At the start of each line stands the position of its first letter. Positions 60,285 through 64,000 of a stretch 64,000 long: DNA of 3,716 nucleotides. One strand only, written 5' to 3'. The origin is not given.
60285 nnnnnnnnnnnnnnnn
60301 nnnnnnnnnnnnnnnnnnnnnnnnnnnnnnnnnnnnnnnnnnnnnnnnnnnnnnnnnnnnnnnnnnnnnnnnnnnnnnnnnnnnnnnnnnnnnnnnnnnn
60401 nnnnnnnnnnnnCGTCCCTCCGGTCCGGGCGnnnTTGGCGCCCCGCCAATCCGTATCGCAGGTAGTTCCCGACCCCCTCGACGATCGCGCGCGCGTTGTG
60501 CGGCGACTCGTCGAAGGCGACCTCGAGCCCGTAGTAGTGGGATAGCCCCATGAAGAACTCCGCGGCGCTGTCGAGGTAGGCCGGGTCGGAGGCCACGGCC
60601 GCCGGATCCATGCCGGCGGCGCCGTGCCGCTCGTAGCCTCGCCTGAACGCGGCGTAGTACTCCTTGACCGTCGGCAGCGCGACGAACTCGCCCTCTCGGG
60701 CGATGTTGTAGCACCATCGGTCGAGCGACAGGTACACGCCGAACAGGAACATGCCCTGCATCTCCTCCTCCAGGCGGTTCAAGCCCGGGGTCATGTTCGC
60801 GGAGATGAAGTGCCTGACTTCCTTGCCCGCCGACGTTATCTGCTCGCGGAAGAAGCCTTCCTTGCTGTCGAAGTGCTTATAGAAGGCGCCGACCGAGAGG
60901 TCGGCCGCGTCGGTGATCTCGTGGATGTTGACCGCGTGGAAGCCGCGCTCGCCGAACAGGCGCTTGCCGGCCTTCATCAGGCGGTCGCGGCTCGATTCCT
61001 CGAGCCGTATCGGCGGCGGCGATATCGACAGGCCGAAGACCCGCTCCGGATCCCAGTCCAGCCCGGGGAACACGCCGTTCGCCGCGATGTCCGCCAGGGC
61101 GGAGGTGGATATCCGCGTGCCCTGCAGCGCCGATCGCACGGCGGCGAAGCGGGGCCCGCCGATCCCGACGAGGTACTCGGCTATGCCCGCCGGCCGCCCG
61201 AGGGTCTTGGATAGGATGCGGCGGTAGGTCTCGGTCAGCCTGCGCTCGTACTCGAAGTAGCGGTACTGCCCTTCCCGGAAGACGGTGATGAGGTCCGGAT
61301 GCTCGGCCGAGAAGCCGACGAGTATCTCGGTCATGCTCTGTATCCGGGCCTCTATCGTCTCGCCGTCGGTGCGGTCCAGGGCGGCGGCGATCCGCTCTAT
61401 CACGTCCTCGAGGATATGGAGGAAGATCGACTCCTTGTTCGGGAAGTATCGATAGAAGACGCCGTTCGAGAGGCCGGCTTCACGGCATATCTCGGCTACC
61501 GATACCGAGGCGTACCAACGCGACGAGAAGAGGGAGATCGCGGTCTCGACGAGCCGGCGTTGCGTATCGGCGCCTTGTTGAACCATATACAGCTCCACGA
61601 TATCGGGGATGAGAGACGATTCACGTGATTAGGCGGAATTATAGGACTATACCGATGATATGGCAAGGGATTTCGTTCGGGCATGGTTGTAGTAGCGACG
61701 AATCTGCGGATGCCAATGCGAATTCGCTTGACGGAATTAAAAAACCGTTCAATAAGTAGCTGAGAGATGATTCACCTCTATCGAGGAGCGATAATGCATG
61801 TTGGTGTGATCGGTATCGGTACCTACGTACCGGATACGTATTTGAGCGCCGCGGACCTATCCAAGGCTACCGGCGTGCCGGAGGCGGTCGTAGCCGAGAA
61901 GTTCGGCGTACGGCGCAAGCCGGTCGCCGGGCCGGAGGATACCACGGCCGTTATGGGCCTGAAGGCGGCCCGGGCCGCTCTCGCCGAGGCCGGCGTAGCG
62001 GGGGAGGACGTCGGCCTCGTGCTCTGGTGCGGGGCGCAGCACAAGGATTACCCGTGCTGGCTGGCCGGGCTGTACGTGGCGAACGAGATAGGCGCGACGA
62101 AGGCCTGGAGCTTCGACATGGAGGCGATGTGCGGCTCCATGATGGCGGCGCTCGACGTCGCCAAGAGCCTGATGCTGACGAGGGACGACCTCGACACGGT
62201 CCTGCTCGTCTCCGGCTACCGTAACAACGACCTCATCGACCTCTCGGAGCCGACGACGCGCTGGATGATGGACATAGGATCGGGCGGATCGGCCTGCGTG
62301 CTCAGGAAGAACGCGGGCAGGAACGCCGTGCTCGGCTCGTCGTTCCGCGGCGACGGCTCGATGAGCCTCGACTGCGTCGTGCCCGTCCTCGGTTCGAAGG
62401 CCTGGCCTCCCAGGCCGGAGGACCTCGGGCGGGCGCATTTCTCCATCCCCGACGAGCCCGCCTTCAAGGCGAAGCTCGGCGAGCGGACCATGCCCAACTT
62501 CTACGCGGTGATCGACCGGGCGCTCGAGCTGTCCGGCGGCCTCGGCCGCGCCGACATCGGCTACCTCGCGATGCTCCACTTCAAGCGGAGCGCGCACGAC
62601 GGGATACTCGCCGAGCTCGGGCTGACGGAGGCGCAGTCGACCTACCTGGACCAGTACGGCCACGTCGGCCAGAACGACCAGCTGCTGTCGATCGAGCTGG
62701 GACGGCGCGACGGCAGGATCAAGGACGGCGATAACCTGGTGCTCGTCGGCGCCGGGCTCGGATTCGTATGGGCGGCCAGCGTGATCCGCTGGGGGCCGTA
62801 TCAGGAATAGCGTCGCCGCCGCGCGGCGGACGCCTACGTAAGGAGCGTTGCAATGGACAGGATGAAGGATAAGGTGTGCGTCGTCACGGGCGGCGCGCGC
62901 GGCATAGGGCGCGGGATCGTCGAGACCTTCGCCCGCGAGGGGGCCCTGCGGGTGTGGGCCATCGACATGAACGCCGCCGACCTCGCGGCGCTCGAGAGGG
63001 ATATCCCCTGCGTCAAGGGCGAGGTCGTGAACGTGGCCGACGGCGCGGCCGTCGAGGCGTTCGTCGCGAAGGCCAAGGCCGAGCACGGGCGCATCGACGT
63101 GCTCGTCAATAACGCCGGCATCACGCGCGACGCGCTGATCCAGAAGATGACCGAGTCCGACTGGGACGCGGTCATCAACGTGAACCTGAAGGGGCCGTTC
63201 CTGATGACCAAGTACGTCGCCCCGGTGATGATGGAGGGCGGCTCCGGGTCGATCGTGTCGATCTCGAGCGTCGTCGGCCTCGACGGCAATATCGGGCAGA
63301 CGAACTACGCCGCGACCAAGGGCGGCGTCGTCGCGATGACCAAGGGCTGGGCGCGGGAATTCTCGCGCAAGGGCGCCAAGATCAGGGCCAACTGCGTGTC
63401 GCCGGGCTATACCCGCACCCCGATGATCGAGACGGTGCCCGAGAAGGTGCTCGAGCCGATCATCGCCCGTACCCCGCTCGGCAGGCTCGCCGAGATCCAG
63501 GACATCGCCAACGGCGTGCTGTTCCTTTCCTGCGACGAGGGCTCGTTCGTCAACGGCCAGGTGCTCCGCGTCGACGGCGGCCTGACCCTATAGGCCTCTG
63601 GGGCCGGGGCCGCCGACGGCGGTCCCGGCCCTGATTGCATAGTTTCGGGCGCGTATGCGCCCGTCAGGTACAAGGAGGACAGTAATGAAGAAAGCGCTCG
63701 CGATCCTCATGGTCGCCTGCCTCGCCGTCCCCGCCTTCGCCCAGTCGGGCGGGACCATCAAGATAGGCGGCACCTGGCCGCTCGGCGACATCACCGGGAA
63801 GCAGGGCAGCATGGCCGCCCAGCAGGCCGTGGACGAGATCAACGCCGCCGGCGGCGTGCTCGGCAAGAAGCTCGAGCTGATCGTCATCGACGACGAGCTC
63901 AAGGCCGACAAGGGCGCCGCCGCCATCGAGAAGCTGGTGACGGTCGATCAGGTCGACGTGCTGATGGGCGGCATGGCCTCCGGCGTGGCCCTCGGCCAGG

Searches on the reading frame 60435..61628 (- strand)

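Call 9: search_protein_families(library=pfam, proteins=[window:60435-61628:-], max_evalue=0.001)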
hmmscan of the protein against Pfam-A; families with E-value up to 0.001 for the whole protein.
window:60435-61628:- (398 aa): 2 families
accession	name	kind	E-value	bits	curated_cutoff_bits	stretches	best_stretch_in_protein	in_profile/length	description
PF00440.29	TetR_N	-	3.1e-29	100.9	24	2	217-262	1-46/47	Bacterial regulatory proteins, tetR family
PF19776.5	DUF6262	-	0.00025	21.7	29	0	40-61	32-53/110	Family of unknown function (DUF6262)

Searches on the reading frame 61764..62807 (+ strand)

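Call 18: search_protein_families(library=pfam, proteins=[window:61764-62807:+], max_evalue=0.001)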
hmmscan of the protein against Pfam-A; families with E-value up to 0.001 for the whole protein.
window:61764-62807:+ (348 aa): 2 families
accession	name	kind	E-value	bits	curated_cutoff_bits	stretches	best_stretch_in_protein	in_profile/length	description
PF08541.16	ACP_syn_III_C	-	4.5e-16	59.2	26.6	1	259-343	5-90/90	3-Oxoacyl-[acyl-carrier-protein (ACP)] synthase III C terminal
PF08545.16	ACP_syn_III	-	6.8e-11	42.3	24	1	117-198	1-80/80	3-Oxoacyl-[acyl-carrier-protein (ACP)] synthase III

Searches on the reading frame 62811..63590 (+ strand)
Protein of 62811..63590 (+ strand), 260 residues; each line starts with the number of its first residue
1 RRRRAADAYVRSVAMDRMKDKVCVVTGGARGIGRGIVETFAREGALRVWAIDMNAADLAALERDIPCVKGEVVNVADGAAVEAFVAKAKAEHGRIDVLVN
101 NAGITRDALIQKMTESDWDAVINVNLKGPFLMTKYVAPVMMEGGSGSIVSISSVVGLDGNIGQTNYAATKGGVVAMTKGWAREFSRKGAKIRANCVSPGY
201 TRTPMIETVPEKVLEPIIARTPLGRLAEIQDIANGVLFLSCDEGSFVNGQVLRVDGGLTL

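Call 57: search_protein_families(library=pfam, proteins=[window:62811-63590:+], max_evalue=0.001)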
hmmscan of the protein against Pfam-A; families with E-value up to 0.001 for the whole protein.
window:62811-63590:+ (260 aa): 4 families
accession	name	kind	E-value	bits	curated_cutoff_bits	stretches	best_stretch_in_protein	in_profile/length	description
PF13561.12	adh_short_C2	-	3.9e-60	203.8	27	1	29-259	3-236/236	Enoyl-(Acyl carrier protein) reductase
PF00106.31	adh_short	-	1.8e-54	184.6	26.6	1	21-211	1-192/195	short chain dehydrogenase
PF08659.16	KR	-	2.4e-17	63.9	22.6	1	24-177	4-160/180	KR domain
PF23441.1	SDR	-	1.8e-06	28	27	1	25-259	12-256/258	SDR-like rossmann domain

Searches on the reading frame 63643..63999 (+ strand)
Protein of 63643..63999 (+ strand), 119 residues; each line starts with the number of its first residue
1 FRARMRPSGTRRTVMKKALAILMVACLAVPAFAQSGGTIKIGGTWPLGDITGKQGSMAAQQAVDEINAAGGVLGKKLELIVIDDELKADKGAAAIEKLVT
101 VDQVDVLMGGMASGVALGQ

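Call 57: search_protein_families(library=pfam, proteins=[window:63643-63999:+], max_evalue=0.001)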
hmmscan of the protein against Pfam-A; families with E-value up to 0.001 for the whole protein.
window:63643-63999:+ (119 aa): 3 families
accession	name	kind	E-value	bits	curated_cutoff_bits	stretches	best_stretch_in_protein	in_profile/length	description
PF13458.12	Peripla_BP_6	-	2.4e-18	67.4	31.7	1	38-117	1-83/343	Periplasmic binding protein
PF13433.12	Peripla_BP_5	-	6.1e-09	35.9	27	1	53-113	18-78/363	Periplasmic binding protein domain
PF01094.35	ANF_receptor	-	7.9e-05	22.3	25.4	1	56-116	3-63/353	Receptor family ligand binding region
